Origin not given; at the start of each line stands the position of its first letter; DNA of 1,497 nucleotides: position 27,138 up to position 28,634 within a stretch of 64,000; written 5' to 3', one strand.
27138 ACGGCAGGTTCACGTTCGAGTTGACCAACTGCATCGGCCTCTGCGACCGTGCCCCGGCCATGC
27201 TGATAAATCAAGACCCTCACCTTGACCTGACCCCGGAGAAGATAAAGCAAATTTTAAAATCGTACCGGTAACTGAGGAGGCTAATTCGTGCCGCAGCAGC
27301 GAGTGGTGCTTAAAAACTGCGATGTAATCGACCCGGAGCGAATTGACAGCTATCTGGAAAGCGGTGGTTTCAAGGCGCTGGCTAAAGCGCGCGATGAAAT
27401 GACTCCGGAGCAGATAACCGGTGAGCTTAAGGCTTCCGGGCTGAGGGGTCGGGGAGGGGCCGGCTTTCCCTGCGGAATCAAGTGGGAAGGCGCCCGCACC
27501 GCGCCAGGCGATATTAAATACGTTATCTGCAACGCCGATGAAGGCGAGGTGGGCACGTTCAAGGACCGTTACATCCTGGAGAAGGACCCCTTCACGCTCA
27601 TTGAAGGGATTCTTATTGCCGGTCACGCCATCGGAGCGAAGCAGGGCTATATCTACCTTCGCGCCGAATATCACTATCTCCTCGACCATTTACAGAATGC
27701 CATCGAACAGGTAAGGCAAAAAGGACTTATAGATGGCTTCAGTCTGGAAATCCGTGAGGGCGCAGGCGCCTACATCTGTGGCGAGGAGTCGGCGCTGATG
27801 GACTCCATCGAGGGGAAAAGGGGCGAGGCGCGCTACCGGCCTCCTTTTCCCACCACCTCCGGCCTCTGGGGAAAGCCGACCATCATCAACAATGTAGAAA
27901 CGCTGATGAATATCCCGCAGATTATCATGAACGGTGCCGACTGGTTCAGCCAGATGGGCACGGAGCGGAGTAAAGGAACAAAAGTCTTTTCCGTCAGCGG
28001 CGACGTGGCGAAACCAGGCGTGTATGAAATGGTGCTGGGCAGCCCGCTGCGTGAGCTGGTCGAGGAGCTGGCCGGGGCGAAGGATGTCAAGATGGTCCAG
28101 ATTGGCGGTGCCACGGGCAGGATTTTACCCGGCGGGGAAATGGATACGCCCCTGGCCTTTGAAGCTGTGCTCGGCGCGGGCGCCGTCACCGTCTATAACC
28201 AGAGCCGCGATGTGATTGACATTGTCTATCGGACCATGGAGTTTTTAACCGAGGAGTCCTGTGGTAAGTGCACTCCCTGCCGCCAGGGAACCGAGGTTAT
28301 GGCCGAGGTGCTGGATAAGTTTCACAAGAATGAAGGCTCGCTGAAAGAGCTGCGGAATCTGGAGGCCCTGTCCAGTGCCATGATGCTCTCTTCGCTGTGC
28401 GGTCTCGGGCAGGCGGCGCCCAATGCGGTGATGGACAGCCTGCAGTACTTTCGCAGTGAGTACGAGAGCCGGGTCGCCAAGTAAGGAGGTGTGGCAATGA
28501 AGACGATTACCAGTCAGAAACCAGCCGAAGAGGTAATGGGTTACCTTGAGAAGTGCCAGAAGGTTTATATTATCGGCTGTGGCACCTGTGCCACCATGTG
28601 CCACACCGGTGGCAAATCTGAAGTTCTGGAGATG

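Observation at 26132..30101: NuoG(N-term)/NuoE/NuoF-like module in one operon with MetV-MetF: candidate new architecture of NADH-linked (possibly bifurcating) methylene-THF reductase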

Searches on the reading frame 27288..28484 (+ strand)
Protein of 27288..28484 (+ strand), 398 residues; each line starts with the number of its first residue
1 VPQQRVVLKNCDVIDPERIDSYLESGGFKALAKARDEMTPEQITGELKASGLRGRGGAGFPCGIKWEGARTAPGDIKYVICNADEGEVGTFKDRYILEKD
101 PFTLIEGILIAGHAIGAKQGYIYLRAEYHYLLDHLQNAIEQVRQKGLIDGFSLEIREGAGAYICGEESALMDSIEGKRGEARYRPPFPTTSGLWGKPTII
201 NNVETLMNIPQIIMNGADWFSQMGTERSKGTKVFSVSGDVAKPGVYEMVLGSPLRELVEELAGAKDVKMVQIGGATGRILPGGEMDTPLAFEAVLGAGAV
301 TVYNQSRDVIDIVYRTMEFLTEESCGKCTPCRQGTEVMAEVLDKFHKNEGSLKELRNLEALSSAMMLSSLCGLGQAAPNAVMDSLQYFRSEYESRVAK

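Call 3: search_protein_families(library=pfam, proteins=[window:27288-28484:+])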
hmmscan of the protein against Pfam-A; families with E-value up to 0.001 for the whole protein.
window:27288-28484:+ (398 aa): 4 families
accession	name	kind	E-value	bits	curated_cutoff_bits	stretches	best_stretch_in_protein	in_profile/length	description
PF01512.22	Complex1_51K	-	6.1e-45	153.2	31.2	1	48-210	2-149/150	Nuo51 FMN-binding domain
PF10589.14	NADH_4Fe-4S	-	1.1e-28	99.4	23.5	1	311-394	1-84/85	NADH-ubiquinone oxidoreductase-F iron-sulfur binding region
PF10531.15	SLBB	-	2.1e-06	27.9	27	1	233-266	1-34/55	SLBB domain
PF22461.2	SLBB_2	-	0.00015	22.2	27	1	233-274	2-48/79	SLBB domain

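Call 4: search_protein_families(library=ncbifam, proteins=[window:27288-28484:+])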
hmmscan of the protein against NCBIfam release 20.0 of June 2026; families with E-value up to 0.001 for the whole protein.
window:27288-28484:+ (398 aa): 6 families
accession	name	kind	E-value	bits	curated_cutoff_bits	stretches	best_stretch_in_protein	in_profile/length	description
TIGR01959.1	nuoF_fam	equivalog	1.6e-130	435.2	558.65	1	8-396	3-410/410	NADH-quinone oxidoreductase subunit NuoF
NF010120.0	PRK13596.1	equivalog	6.5e-104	347.8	389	1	14-397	15-418/433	NADH-quinone oxidoreductase subunit NuoF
NF008436.0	PRK11278.1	equivalog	2.1e-93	313.7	749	1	15-397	23-427/448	NADH-quinone oxidoreductase subunit NuoF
TIGR01945.1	rnfC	subfamily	1.2e-13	50.4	245.95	1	11-334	96-374/435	RnfABCDGE type electron transport complex subunit C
NF003454.1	PRK05035.1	equivalog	1.6e-13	50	345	1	10-275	97-332/556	electron transport complex subunit RsxC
TIGR04481.1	PR_assoc_PrdC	equivalog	7.1e-12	44.8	490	1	42-221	75-234/425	proline reductase-associated electron transfer protein PrdC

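Call 39: search_solved_structures(query=window:27288-28484:+, max_evalue=1e-20)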
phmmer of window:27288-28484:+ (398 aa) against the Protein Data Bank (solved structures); distinct sequences matched with E-value up to 1e-20: 61 (the best 60 are shown).
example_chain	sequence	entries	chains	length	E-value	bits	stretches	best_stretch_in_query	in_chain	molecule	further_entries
7t2r_B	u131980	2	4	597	6.1e-131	440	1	3-396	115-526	NiFe hydrogenase subunit B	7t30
9bov_B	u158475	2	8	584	2e-127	428.5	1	3-395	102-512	NADH dehydrogenase (Quinone)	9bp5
7q4v_B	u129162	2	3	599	1.5e-123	415.7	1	3-396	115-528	Iron hydrogenase HydB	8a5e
9n5u_B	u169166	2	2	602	5.8e-123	413.8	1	2-395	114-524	NfnB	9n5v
8oh5_B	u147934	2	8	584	1.3e-122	412.6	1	3-396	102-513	NAD-reducing hydrogenase subunit HoxF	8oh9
7q4w_B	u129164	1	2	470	1e-116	393.2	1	19-396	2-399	Iron hydrogenase HydB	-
7p5h_B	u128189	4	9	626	9.7e-116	390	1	16-395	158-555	Fe-hydrogenase, subunit beta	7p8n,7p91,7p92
8a6t_B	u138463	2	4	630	4.5e-113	381.2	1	3-396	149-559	Electron bifurcating hydrogenase subunit HydB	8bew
2fug_1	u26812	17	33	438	6.7e-107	360.9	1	19-393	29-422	NADH-quinone oxidoreductase chain 1 | NADH-QUINONE OXIDOREDUCTASE SUBUNIT 1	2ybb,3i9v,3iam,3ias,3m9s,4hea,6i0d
9mqx_B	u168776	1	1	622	9.1e-101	340.7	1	3-396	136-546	NADH:ubiquinone oxidoreductase, NADH-binding (51 kD) subunit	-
7q5y_C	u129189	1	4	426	2e-99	336.3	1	16-394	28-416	NADH-quinone oxidoreductase subunit F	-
6hl2_B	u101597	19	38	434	2.2e-99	336.2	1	16-394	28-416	NADH-quinone oxidoreductase subunit F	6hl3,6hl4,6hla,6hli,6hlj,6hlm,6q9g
6q9c_B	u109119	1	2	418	2.3e-99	336.1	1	16-394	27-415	NADH-quinone oxidoreductase subunit F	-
6r7p_B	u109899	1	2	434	5.6e-99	334.8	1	16-394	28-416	NADH-quinone oxidoreductase subunit F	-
6q9k_B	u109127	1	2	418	6e-99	334.7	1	16-394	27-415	NADH-quinone oxidoreductase subunit F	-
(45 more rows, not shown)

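Call 44: search_solved_structures(query=window:27288-28484:+, max_evalue=1e-105, show_alignments=1)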
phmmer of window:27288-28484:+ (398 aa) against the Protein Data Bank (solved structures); distinct sequences matched with E-value up to 1e-105: 9.
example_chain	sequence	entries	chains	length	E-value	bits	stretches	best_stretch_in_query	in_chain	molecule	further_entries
7t2r_B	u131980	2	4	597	6.1e-131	440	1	3-396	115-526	NiFe hydrogenase subunit B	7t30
9bov_B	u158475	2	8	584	2e-127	428.5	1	3-395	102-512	NADH dehydrogenase (Quinone)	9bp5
7q4v_B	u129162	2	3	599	1.5e-123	415.7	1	3-396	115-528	Iron hydrogenase HydB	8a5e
9n5u_B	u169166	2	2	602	5.8e-123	413.8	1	2-395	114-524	NfnB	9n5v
8oh5_B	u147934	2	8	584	1.3e-122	412.6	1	3-396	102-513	NAD-reducing hydrogenase subunit HoxF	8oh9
7q4w_B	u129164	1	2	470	1e-116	393.2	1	19-396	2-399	Iron hydrogenase HydB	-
7p5h_B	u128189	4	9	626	9.7e-116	390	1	16-395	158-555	Fe-hydrogenase, subunit beta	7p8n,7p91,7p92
8a6t_B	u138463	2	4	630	4.5e-113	381.2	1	3-396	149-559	Electron bifurcating hydrogenase subunit HydB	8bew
2fug_1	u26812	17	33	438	6.7e-107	360.9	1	19-393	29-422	NADH-quinone oxidoreductase chain 1 | NADH-QUINONE OXIDOREDUCTASE SUBUNIT 1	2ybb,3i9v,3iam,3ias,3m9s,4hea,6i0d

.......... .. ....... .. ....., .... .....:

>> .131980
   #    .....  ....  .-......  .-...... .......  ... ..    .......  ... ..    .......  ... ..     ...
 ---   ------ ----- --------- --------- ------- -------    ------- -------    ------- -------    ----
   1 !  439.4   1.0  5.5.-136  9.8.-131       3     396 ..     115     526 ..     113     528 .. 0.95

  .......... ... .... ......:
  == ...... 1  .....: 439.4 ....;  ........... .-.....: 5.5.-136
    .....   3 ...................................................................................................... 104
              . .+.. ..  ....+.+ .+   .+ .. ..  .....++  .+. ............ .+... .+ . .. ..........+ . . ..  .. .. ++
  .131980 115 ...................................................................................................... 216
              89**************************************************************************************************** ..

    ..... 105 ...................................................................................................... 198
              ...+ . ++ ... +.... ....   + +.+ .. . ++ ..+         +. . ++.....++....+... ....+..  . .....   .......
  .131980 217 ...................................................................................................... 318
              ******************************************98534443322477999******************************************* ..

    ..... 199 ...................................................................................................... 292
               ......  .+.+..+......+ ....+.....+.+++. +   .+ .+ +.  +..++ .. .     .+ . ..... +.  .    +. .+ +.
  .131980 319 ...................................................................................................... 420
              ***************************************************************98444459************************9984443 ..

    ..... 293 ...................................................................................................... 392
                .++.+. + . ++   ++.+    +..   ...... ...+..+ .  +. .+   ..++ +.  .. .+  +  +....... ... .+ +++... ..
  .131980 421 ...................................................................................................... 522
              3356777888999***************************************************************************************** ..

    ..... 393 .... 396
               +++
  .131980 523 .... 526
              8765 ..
